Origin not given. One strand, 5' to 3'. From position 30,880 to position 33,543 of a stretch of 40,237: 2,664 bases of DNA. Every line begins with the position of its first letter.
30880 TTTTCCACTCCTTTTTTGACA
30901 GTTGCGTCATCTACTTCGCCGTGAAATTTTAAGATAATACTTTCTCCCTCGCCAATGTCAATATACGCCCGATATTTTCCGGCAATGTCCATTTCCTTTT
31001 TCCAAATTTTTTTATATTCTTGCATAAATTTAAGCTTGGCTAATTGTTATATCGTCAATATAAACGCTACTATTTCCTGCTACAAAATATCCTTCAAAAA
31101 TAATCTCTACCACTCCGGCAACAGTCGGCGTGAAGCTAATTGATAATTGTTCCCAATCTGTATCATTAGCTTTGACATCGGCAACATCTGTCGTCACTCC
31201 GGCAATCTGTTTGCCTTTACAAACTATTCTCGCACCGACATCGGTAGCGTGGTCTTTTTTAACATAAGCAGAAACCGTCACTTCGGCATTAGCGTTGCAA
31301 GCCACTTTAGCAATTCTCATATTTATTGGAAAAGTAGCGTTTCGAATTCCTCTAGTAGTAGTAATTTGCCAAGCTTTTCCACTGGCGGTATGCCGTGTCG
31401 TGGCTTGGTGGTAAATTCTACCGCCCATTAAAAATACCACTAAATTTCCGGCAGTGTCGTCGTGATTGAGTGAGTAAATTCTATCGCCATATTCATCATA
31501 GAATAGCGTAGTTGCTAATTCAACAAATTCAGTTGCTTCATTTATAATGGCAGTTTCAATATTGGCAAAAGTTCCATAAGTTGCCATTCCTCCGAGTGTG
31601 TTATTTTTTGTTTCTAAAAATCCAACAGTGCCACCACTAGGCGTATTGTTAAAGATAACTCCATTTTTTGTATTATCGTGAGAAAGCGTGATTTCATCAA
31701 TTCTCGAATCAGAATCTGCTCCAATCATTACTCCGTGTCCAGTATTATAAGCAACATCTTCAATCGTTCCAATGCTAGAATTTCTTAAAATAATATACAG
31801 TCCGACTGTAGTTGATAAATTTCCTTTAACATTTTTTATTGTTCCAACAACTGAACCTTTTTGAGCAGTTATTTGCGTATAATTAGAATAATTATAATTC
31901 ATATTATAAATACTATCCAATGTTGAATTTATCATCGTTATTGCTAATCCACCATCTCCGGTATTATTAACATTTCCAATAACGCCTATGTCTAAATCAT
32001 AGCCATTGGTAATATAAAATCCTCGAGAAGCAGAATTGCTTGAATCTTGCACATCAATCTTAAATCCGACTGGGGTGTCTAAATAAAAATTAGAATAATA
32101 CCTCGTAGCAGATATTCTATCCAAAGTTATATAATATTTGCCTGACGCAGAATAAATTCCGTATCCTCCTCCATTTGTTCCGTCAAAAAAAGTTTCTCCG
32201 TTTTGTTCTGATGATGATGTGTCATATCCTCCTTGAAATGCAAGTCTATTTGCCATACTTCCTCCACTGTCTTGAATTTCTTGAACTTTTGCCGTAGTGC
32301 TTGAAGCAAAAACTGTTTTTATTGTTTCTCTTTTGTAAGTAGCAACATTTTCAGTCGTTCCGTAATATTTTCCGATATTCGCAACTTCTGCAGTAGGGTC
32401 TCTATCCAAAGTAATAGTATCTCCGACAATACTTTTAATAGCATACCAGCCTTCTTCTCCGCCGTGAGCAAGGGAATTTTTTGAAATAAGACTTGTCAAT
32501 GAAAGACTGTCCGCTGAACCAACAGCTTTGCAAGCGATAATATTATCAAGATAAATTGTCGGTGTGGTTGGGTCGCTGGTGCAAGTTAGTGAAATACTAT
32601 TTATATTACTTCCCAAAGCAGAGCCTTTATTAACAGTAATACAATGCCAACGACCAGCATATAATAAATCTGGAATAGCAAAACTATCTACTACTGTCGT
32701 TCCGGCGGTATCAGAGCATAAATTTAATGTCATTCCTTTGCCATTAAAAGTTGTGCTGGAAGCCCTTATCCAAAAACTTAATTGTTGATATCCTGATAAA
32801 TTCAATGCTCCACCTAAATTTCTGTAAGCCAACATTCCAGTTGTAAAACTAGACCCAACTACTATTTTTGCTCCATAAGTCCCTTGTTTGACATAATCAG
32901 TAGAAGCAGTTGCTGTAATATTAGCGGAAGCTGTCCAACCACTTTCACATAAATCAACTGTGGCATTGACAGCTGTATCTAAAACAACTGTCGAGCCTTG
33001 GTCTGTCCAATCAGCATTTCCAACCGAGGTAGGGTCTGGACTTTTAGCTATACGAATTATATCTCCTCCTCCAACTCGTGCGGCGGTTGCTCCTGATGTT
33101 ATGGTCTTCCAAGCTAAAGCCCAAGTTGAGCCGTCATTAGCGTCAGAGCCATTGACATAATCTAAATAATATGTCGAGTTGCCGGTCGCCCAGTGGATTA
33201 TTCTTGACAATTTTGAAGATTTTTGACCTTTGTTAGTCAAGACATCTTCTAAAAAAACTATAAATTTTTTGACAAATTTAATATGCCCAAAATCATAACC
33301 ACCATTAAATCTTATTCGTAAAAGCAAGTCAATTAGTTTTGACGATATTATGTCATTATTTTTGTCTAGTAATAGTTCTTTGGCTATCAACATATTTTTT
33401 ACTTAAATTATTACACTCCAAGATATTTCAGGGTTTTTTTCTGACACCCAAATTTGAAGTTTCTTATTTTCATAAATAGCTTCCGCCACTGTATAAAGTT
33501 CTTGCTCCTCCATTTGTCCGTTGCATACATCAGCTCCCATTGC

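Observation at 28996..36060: Seven-gene, ~7-kb accessory cassette between the major capsid gene and the head-tail adaptor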

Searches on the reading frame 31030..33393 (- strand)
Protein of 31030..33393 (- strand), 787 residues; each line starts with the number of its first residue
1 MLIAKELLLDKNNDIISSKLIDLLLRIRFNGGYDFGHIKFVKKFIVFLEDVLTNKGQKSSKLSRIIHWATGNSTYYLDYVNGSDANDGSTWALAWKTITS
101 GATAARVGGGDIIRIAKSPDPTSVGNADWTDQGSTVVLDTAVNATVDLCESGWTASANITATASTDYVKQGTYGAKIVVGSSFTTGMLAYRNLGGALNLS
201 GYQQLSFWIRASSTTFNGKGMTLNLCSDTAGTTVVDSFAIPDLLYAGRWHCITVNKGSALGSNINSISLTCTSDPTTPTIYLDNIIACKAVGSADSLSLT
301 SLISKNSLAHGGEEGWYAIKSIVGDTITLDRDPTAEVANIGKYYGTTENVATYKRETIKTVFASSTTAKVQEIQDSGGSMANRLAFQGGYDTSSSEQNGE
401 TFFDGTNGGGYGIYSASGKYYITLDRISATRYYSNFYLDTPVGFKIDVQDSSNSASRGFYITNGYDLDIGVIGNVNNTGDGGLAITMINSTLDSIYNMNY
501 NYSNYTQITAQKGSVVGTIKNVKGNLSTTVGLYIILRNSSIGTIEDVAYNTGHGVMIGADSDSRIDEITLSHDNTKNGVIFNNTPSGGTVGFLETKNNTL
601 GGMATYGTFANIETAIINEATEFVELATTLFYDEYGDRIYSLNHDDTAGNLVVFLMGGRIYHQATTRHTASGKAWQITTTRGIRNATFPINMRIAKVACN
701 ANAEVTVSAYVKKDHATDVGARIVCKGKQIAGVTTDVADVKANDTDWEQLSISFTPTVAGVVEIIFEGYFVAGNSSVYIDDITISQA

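Call 4: search_protein_families(library=pfam, max_evalue=0.01, proteins=[window:31030-33393:-])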
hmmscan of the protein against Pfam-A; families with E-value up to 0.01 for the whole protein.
window:31030-33393:- (787 aa): 0 families

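Call 5: search_protein_families(library=phrogs, max_evalue=0.01, proteins=[window:31030-33393:-])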
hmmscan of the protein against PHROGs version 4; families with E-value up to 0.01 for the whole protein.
window:31030-33393:- (787 aa): 0 families

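Call 9: find_related_loci(query=window:31030-33393:-, collection=viral_contigs, flank=10000)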
Query window:31030-33393:- (787 aa) in viral_contigs; peptide patterns used: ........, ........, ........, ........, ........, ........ (x = any residue, [..] = any of these).
11 stretches matched a pattern; 2 encode a relative of the query (tblastn E <= 1e-3); 2 distinct loci.
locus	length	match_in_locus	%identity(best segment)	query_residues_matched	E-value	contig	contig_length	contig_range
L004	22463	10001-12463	36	88-786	2e-97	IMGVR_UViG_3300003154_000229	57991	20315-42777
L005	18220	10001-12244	33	94-785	4e-70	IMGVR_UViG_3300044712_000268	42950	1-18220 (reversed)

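Call 31: search_solved_structures(query=window:31030-33393:-, max_evalue=1)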
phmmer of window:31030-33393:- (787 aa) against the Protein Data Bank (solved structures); distinct sequences matched with E-value up to 1: 0.
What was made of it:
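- Closest known: Phage tailspike/depolymerase receptor-binding proteins. Different: There is no detectable sequence similarity (call 31), and global TM-scores are low (0.12-0.23).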

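Call 35: find_homologous_proteins(query=window:31030-33393:-)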
Query window:31030-33393:- (787 aa): 926 proteins with E <= 0.001 among 8000 candidates; the best 120 are listed.
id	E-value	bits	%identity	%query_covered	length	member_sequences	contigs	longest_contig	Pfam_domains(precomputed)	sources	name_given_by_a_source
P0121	0.0e+0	1739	100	100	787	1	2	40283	-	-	-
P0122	1.6e-185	637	46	100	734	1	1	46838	-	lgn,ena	-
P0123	2.3e-177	610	45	100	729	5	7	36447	PF13229.13,PF05048.20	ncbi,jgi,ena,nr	ncbi:MAG TPA: hypothetical protein DDY21_00255 [Candidatus Moranbacteria bacterium]|nr:hypothetical 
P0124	3.7e-176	606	54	55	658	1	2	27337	-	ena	-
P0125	3.3e-171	590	45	97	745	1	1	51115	-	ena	-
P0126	2.7e-169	583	44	97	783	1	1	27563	PF13229.13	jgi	jgi:hypothetical protein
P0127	2.3e-168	580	46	91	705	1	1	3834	PF13229.13,PF05048.20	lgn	-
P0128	6.4e-166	572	51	58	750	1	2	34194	-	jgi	jgi:hypothetical protein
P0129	1.6e-161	558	44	97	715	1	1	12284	PF13229.13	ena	-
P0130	1.8e-160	554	42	99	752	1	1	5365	PF13229.13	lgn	-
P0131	3.3e-160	553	43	98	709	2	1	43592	PF13229.13,PF05048.20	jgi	-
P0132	3.2e-158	547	43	100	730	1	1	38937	-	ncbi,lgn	ncbi:MAG: hypothetical protein WA082_04415 [Candidatus Moraniibacteriota bacterium]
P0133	2.2e-156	541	43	99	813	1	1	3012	PF13229.13,PF05048.20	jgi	jgi:hypothetical protein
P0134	6.9e-156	539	43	97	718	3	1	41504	PF13229.13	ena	-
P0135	4.7e-155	536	45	91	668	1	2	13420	-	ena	-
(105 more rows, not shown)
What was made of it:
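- On Phage tailspike / depolymerase (parallel beta-helix RBP): Pfam Beta_helix is present in orthologues P0123 and others (call 35).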

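Call 36: search_protein_families(library=phrogs, max_evalue=0.001, proteins=[L004:460-2769:+, L004:3157-5649:+, L004:5658-8207:+, L004:8528-9697:+, L004:9707-12472:+, L005:1405-3177:+, L005:3177-6440:+, L005:6437-8041:+, L005:8720-12247:+, L005:12692-13756:+])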
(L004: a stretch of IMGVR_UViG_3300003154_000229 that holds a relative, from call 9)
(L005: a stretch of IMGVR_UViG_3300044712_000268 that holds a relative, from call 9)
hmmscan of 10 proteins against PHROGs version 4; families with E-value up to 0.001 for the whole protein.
L004:460-2769:+ (769 aa): 17 families
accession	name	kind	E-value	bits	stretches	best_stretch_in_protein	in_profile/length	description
phrog_4704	-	tail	1.1e-24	88.2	1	76-281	226-416/625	tail length tape measure protein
phrog_1533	-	tail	4.7e-24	85.1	1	95-344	270-512/1688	tail length tape measure protein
phrog_28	-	tail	2.3e-23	83.8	1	76-549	256-639/1228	tail length tape measure protein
phrog_9696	-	tail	3.7e-23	82.3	1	73-304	80-302/1415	tail length tape measure protein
phrog_167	-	tail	1e-19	70.9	1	50-689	275-757/1555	tail length tape measure protein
phrog_991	-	tail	2.6e-16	59.5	1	40-625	279-815/1966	tail length tape measure protein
phrog_5218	-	unknown function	4e-15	56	1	42-371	210-476/1599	-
phrog_1272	-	tail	8.1e-15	54.6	1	60-332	250-469/1606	tail length tape measure protein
phrog_38390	-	tail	1.2e-11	44.4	1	105-329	85-295/1029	tail length tape measure protein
phrog_1293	-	tail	1.3e-11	44.1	1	96-273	205-385/1424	tail length tape measure protein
phrog_19074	-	unknown function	5.5e-10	38.8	1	98-271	173-342/1384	-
phrog_16692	-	unknown function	1.6e-09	37.8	1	56-278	168-375/1107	-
phrog_37649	-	tail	3.4e-08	32.1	1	52-286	440-660/2006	tail length tape measure protein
phrog_36688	-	tail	1.7e-07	30.1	1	99-302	94-295/1600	tail length tape measure protein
phrog_5493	-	tail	1.7e-06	27.7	1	94-274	86-260/1102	tail length tape measure protein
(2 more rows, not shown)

L004:3157-5649:+ (830 aa): 2 families
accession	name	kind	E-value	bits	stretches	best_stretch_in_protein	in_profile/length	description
phrog_2295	-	unknown function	4.5e-42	145.7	1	6-259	570-850/1183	-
phrog_863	-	tail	4.7e-05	23.5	1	31-178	420-598/690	tail fiber assembly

L004:5658-8207:+ (849 aa): 0 families

L004:8528-9697:+ (389 aa): 16 families
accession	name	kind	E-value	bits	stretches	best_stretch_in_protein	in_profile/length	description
phrog_697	-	head and packaging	1.3e-18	66.8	1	23-72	1-50/2079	structural protein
phrog_31660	-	tail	1.8e-14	55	1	28-79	11-62/182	tail fiber protein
phrog_6049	-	tail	5e-11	43.7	1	20-194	4-103/337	tail fiber protein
phrog_24754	-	tail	1.6e-10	42.2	1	26-76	6-56/202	tail fiber protein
phrog_19976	-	tail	1.6e-10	41.9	1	23-190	6-141/256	tail assembly protein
phrog_27786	-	tail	6.1e-09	35.9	1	28-75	8-55/729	tail spike protein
phrog_19200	-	head and packaging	7e-09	36.4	1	23-87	8-73/268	virion structural protein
phrog_4013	-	unknown function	2.3e-08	34.1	1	128-185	19-77/659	-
phrog_38417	-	other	2.4e-08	34.6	1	27-72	4-49/312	hyaluronidase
phrog_33904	-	tail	1.1e-06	28.6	1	27-72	4-49/542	tail fiber protein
phrog_3904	-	tail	3.1e-06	26.8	0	128-177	880-930/1086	tail fiber protein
phrog_11419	-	tail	6.3e-06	25.2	1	27-77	98-148/1063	tail fiber protein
phrog_24580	-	tail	1.4e-05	25.4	1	27-72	4-49/292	tail fiber protein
phrog_23595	-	tail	1.4e-05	25.3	1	23-71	1-49/440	minor tail protein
phrog_2332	-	other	0.00011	22.4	1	22-72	4-54/343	hyaluronidase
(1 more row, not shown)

L004:9707-12472:+ (921 aa): 1 family
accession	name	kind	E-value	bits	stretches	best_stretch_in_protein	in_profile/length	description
phrog_584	-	tail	2.3e-07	31.8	1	147-208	15-76/218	major tail protein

L005:1405-3177:+ (590 aa): 2 families
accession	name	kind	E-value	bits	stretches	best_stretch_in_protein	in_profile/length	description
phrog_28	-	tail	1e-09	38.6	1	17-151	232-373/1228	tail length tape measure protein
phrog_167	-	tail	1.4e-05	24.1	0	19-517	249-723/1555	tail length tape measure protein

L005:3177-6440:+ (1087 aa): 1 family
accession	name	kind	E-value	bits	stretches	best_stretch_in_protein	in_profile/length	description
phrog_33803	-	unknown function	2.5e-06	27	1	5-235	123-364/762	-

L005:6437-8041:+ (534 aa): 0 families

L005:8720-12247:+ (1175 aa): 0 families

L005:12692-13756:+ (354 aa): 0 families

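Call 56: predict_structure(alignment_id=A2)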
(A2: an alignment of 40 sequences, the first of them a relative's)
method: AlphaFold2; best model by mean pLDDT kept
length: 787 residues; sequences in the alignment: 40
mean_pLDDT: 87.4   pTM: 0.85
mean pLDDT of the five models: 87.4, 87.2, 86.8, 86.0, 85.0
residues with pLDDT >= 90: 507; 70-90: 188; 50-70: 73; < 50: 19
segments of 3 or more residues with pLDDT < 50: 1-3, 10-14, 83-89, 101-104
pLDDT, mean of each block of 10 residues (from residue 1): 48 58 74 70 76 66 68 70 45 57 58 88 96 96 93 93 92 94 93 93 95 72 95 92 86 89 94 90 95 88 95 92 95 81 95 92 89 83 88 86 91 91 95 95 93 94 95 92 94 95 88 97 94 96 97 94 95 97 79 98 88 97 75 67 92 90 84 86 88 93 96 95 95 94 95 96 95 94 93
secondary structure, 60 per line:
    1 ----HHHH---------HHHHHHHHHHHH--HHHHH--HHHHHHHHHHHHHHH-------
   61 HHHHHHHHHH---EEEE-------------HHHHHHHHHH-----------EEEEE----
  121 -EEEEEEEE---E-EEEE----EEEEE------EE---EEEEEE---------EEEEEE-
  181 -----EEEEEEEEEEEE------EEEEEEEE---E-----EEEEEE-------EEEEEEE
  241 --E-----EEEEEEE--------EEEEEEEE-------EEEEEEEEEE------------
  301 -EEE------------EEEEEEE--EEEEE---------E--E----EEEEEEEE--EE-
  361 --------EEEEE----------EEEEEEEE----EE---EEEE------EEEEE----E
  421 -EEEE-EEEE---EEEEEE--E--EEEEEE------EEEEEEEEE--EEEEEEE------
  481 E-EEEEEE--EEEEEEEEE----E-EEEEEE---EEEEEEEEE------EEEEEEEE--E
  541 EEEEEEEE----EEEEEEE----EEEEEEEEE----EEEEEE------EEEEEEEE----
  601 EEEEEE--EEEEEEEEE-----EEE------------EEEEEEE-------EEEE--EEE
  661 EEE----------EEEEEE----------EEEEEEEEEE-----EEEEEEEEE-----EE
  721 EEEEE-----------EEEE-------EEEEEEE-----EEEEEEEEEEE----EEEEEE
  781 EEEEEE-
elements in order (helices of 4 or more, strands of 3 or more residues): H5-8 H18-29 H32-36 H39-53 H61-70 E74-77 H91-100 E112-116 E122-129 E135-138 E143-147 E159-164 E174-179 E186-197 E204-211 E221-226 E234-240 E249-255 E264-271 E279-288 E302-304 E317-323 E326-330 E348-355 E369-373 E384-391 E401-404 E411-415 E422-425 E427-430 E434-439 E445-450 E457-465 E468-474 E483-488 E491-499 E506-511 E515-523 E530-537 E540-548 E553-559 E564-572 E577-582 E589-596 E601-606 E609-617 E623-625 E638-644 E652-655 E658-663 E674-679 E690-699 E705-713 E719-725 E737-740 E748-754 E760-770 E775-786
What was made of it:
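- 31030..33393 (-): p787: N-terminal helices (1-70, lineage-specific), a CBM-like sandwich, a right-handed beta-helix and a C-terminal sandwich. Tailspike/depolymerase-like. AF2 pLDDT 87 (call 56).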

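Call 60: fold_search(model_id=the predicted structure, library=pdb)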
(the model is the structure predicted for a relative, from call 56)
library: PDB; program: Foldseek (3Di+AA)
matches with E <= 10: 1569; with E <= 0.001: 41
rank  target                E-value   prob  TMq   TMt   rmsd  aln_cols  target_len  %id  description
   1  8iq9_A                5.0e-07  1.00  0.14  0.19  16.8       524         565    8  Crystal structure of trimeric K2-2 TSP in complex with tetrasaccharide and octasaccharide (released 2024-02-21)
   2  8iq5_D                9.9e-07  1.00  0.14  0.18  17.2       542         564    8  Crystal structure of trimeric K2-2 TSP (released 2024-02-21)
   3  5w6h_A                1.0e-06  0.99  0.12  0.13  20.5       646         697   12  Crystal structure of Bacteriophage CBA120 tailspike protein 4 enzymatically active domain (TSP4dN, orf213) (released 2018-10-24)
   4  8iqe_A                1.8e-06  1.00  0.15  0.19  15.6       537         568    9  Crystal structure of tetrameric K2-2 TSP (released 2024-02-21)
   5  8iq9_B                1.8e-06  1.00  0.13  0.16  16.1       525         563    8  Crystal structure of trimeric K2-2 TSP in complex with tetrasaccharide and octasaccharide (released 2024-02-21)
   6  8iqe_B                2.0e-06  1.00  0.14  0.19  16.2       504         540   10  Crystal structure of tetrameric K2-2 TSP (released 2024-02-21)
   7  8iqe_C                4.2e-06  1.00  0.14  0.19  16.5       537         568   11  Crystal structure of tetrameric K2-2 TSP (released 2024-02-21)
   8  8iq5_A                4.4e-06  1.00  0.14  0.19  16.7       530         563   11  Crystal structure of trimeric K2-2 TSP (released 2024-02-21)
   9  8iqe_D                1.1e-05  1.00  0.14  0.19  16.6       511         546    9  Crystal structure of tetrameric K2-2 TSP (released 2024-02-21)
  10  5w6p_D                1.2e-05  1.00  0.16  0.18  18.2       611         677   10  Crystal structure of Bacteriophage CBA120 tailspike protein 2 enzymatically active domain (TSP2dN, orf211) (released 2018-10-24)
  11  6k0q_A                1.3e-05  1.00  0.19  0.23  15.8       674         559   10  Catalytic domain of GH87 alpha-1,3-glucanase D1068A in complex with nigerose (released 2019-12-25)
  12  5w6p_F                1.3e-05  1.00  0.17  0.19  19.2       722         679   10  Crystal structure of Bacteriophage CBA120 tailspike protein 2 enzymatically active domain (TSP2dN, orf211) (released 2018-10-24)
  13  7xyc_A                2.0e-05  0.98  0.12  0.15  18.1       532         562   10  CryoEM structure of Klebsiella phage Kp7 type II tail fiber gp52 in vitro (released 2023-06-07)
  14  6k0v_A                2.3e-05  0.99  0.18  0.22  17.2       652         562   10  Catalytic domain of GH87 alpha-1,3-glucanase D1069A in complex with tetrasaccharides (released 2019-12-25)
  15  5zru_A                2.4e-05  1.00  0.20  0.25  15.1       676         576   10  Crystal structure of Agl-KA catalytic domain (released 2019-10-23)
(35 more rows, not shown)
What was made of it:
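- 31030..33393 (-): Foldseek hits include K2-2 TSP 8iq9 at 5e-7, CBA120 TSP2/4, Depo32, GH87 and CBM4/16/22 (call 60).
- On Phage tailspike / depolymerase (parallel beta-helix RBP): Foldseek top hits are tailspikes at E 5e-7 to 1e-5 (calls 56, 60).
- Closest known: Phage tailspike/depolymerase receptor-binding proteins. Same: p787 has a right-handed parallel beta-helix flanked by beta-sandwich modules, and an exchangeable lineage-specific N-terminus (calls 35, 56, 60).
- Checked: It shows CBM-like sandwiches plus a parallel beta-helix, and the top Foldseek hits are phage tailspikes (calls 56, 60).
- The model has CBM-like sandwiches and a beta-helix, and its best matches are phage tailspikes and depolymerases (calls 56, 60).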

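Call 99: find_related_loci(query=A2, collection=viral_contigs, flank=8000)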
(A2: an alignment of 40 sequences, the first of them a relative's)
Query A2 (787 aa) in viral_contigs; peptide patterns used: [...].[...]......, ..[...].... (x = any residue, [..] = any of these).
152 stretches matched a pattern; 86 encode a relative of the query (tblastn E <= 1e-3); the best 80 are kept; 79 distinct loci.
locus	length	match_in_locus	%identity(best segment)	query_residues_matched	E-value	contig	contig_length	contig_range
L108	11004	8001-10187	45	1-787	0e+0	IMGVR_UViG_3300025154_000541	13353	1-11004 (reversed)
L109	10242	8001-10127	43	20-787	8e-163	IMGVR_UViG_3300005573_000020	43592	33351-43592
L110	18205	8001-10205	41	75-787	1e-152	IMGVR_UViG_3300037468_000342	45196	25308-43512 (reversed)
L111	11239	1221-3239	42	55-787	9e-145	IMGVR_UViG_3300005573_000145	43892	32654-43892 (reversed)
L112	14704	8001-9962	42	75-787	2e-142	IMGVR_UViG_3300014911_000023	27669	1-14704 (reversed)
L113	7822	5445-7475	42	73-787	1e-140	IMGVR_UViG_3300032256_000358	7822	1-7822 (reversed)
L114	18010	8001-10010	42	75-782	4e-140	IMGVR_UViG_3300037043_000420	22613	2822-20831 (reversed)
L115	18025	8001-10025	42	75-787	8e-139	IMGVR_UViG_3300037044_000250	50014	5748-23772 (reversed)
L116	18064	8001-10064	43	88-787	1e-137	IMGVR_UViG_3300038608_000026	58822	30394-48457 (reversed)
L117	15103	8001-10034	41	73-787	1e-136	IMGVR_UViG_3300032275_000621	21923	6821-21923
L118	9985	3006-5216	38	13-786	3e-133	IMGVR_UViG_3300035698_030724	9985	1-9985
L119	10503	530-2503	41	75-787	2e-132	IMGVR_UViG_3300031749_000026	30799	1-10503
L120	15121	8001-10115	40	64-787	3e-130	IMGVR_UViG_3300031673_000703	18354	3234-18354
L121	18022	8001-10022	41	75-786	1e-127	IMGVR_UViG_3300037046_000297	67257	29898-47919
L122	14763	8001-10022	41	75-786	1e-127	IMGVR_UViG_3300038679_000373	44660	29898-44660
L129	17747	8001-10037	39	71-782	1e-118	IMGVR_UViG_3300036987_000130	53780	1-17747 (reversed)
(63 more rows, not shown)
